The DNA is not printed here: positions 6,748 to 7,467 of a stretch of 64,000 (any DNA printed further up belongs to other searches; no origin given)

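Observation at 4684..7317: Candidate novel bacteriocin/RiPP-like locus: two large glycine-rich double-glycine-leader peptides, a lipoprotein between them and an unknown partner gene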

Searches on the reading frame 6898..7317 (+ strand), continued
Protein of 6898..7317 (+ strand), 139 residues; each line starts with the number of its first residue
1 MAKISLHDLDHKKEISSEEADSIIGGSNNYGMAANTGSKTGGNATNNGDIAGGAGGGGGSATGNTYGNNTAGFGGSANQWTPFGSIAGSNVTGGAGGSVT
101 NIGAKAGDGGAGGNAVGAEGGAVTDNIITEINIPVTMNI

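Call 24: find_encoding_contigs(protein=P0016, flank=10000, max_places=3)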
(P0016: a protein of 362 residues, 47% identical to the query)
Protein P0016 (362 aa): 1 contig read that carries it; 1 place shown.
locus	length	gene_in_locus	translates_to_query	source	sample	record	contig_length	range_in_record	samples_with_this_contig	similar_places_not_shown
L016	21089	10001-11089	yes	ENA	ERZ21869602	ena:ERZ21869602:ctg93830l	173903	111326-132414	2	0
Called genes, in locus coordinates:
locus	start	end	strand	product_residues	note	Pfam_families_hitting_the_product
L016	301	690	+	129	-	PF08207:EFP_N, PF01132:EFP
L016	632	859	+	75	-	PF09285:Elong-fact-P_C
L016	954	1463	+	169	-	PF00364:Biotin_lipoyl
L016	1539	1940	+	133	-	PF00289:Biotin_carb_N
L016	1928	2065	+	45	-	PF02786:CPSase_L_D2 (weak)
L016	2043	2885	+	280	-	PF02786:CPSase_L_D2, PF02785:Biotin_carb_C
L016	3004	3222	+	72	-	PF01597:GCV_H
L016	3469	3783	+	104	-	PF01243:PNPOx_N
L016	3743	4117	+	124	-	PF01243:PNPOx_N, PF10590:PNP_phzG_C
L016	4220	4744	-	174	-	PF20221:DUF6580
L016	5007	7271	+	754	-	-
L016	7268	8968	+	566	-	PF02321:OEP (weak)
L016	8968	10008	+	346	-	-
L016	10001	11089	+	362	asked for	-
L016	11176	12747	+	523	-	PF00512:HisKA, PF02518:HATPase_c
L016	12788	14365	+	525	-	PF00512:HisKA, PF02518:HATPase_c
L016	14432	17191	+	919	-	-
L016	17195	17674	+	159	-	PF04306:DUF456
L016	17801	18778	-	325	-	PF02481:DNA_processg_A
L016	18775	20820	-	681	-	PF00270:DEAD, PF00271:Helicase_C, PF00156:Pribosyltran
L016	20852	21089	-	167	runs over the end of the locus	-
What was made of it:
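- The window's genome carries the 754-aa, TolC-like, 346-aa and 362-aa ATP-grasp module at another locus (call 24). The ATP-grasp module is unlinked in the window's genome (call 24).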

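Call 26: find_encoding_contigs(protein=P0012, flank=10000, max_places=2)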
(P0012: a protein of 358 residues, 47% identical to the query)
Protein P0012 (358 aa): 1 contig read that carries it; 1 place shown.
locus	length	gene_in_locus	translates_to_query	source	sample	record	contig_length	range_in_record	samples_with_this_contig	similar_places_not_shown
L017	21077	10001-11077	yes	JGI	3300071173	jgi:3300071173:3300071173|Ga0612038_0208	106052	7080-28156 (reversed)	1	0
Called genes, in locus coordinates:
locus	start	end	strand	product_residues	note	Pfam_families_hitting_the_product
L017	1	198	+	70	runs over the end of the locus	-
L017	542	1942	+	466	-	PF26002:Beta-barrel_AprE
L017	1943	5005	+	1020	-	PF00027:cNMP_binding, PF03412:Peptidase_C39, PF00664:ABC_membrane, PF00005:ABC_tran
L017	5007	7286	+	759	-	PF12974:Phosphonate-bd (faint)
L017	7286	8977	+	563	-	-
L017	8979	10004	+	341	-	-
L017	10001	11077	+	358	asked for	PF02655:ATP-grasp_3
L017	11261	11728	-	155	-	-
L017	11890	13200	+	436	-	PF05698:Trigger_C (faint), PF13624:SurA_N_3 (faint)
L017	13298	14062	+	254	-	PF13145:Rotamase_2, PF00639:Rotamase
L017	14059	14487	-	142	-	-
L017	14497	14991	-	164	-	-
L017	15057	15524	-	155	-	-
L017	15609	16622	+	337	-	-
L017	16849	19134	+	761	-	PF00520:Ion_trans, PF08016:PKD_channel, PF22614:Slo-like_RCK, PF06241:Castor_Poll_mid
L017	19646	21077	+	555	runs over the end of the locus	PF13176:TPR_7 (faint), PF07719:TPR_2 (faint), PF13181:TPR_8 (faint), PF13374:TPR_10 (faint), PF13424:TPR_12 (weak), PF00515:TPR_1 (weak), PF13424:TPR_12, PF00512:HisKA (weak)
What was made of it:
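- L017 carries HlyD-like, PCAT, 759-aa, TolC-like, 341-aa and ATP-grasp genes. pepA2 lies 183 bp after the ATP-grasp, and the triplet plus prenyltransferase-like gene lie 3 kb away (call 26).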

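Call 40: find_related_loci(query=A1, collection=metagenome_contigs, flank=10000)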
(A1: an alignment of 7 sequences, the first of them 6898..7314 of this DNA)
Query A1 (139 aa) in metagenome_contigs; peptide patterns used: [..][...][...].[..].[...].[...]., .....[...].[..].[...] (x = any residue, [..] = any of these).
600 stretches matched a pattern, but none encodes a relative of the query by tblastn (E <= 1e-3).
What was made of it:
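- Tried and rejected: The alignment-derived patterns were swamped by GC-rich chance matches (600 stretches, none related; call 40).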

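Call 44: find_encoding_contigs(protein=P0014, flank=10000, max_places=1)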
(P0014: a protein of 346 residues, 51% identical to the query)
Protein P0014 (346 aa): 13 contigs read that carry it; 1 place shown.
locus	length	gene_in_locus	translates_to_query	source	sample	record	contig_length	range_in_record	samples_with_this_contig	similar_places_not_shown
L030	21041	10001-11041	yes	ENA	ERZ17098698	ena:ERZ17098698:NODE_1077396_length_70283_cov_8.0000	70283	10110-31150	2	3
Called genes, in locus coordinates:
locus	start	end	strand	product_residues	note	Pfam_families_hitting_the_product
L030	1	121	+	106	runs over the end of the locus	PF04977:DivIC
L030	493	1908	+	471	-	PF26002:Beta-barrel_AprE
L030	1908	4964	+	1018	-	PF00027:cNMP_binding, PF03412:Peptidase_C39, PF00664:ABC_membrane, PF00005:ABC_tran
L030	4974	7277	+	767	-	PF12974:Phosphonate-bd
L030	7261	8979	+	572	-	-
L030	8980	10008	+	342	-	-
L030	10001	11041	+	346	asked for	-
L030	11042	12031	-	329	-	PF00493:MCM (weak), PF20030:bpMoxR, PF07726:AAA_3, PF07728:AAA_5, PF17863:AAA_lid_2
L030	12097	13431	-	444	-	PF00675:Peptidase_M16, PF05193:Peptidase_M16_C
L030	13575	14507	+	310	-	PF01584:CheW, PF00072:Response_reg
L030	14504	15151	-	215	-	PF00293:NUDIX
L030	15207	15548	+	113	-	PF01035:DNA_binding_1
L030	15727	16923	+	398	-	PF00155:Aminotran_1_2, PF00266:Aminotran_5 (weak), PF01053:Cys_Met_Meta_PP, PF01212:Beta_elim_lyase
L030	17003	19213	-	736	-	-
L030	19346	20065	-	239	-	-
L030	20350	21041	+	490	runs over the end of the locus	PF00083:Sugar_tr, PF05977:MFS_3 (weak), PF07690:MFS_1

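Call 45: find_encoding_contigs(protein=P0021, flank=10000, max_places=1)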
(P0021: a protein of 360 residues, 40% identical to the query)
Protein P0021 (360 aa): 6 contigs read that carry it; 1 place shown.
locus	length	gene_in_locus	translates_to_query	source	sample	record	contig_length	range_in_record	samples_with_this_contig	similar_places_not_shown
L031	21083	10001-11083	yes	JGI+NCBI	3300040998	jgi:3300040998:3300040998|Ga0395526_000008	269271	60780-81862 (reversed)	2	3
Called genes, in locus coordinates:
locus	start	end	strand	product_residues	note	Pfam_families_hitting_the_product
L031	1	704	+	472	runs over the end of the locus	PF00364:Biotin_lipoyl (faint), PF26002:Beta-barrel_AprE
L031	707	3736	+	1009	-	PF00027:cNMP_binding, PF03412:Peptidase_C39, PF00664:ABC_membrane, PF02463:SMC_N (faint), PF00005:ABC_tran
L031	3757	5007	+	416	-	PF00158:Sigma54_activat, PF14532:Sigma54_activ_2, PF00493:MCM (weak), PF07728:AAA_5 (weak), PF25601:AAA_lid_14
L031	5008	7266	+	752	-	PF12974:Phosphonate-bd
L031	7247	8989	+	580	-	-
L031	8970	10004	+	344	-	-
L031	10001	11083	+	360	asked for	PF02655:ATP-grasp_3 (weak)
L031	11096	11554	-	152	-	PF14340:DUF4395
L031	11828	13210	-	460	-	-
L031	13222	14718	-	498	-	-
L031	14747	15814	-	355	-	-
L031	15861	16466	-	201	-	-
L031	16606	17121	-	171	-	-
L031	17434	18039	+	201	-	PF00857:Isochorismatase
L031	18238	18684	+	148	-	PF07366:SnoaL, PF12680:SnoaL_2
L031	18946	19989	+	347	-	PF01022:HTH_5, PF12840:HTH_20 (weak), PF13412:HTH_24 (weak), PF01047:MarR (weak), PF09860:DUF2087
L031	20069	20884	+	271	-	PF04072:LCM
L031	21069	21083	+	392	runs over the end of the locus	PF00465:Fe-ADH, PF13685:Fe-ADH_2 (weak), PF25137:ADH_Fe_C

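Call 46: find_encoding_contigs(protein=P0008, flank=10000, max_places=1)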
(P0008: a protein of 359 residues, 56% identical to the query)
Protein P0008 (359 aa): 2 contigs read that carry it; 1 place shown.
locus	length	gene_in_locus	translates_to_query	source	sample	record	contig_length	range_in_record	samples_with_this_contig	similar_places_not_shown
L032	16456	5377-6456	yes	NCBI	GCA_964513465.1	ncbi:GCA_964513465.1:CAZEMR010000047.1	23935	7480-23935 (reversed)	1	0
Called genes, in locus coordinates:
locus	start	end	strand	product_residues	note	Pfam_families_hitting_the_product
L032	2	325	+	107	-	?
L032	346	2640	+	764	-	PF12974:Phosphonate-bd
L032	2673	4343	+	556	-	-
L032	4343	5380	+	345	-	-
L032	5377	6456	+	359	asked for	PF02655:ATP-grasp_3 (weak)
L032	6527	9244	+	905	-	PF18962:Por_Secre_tail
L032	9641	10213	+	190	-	-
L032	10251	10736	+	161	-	-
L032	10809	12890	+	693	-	PF03065:Glyco_hydro_57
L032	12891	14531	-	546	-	PF00989:PAS (faint), PF08448:PAS_4, PF00512:HisKA, PF02518:HATPase_c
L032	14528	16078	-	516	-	PF07676:PD40 (faint), PF00691:OmpA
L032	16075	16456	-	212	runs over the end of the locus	PF21982:RecX_HTH1, PF02631:RecX_HTH2, PF21981:RecX_HTH3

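Call 48: predict_structure(alignment_id=A2)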
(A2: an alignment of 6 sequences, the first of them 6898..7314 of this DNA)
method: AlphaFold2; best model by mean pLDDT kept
length: 139 residues; sequences in the alignment: 6
mean_pLDDT: 34.5   pTM: 0.13
mean pLDDT of the five models: 34.5, 34.3, 32.6, 31.7, 31.6
residues with pLDDT >= 90: 0; 70-90: 0; 50-70: 1; < 50: 138
segments of 3 or more residues with pLDDT < 50: 1-23, 25-139
pLDDT, mean of each block of 10 residues (from residue 1): 43 46 42 30 25 29 28 32 31 33 32 33 35 44
secondary structure, 60 per line:
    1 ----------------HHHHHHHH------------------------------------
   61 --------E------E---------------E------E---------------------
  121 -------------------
elements in order: H17-24
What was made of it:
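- AF2 gives no structure (pLDDT 34.5, call 48).
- Tried and rejected: AF2 on a 6-sequence peptide alignment gave pLDDT 34.5, which is uninformative (call 48).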
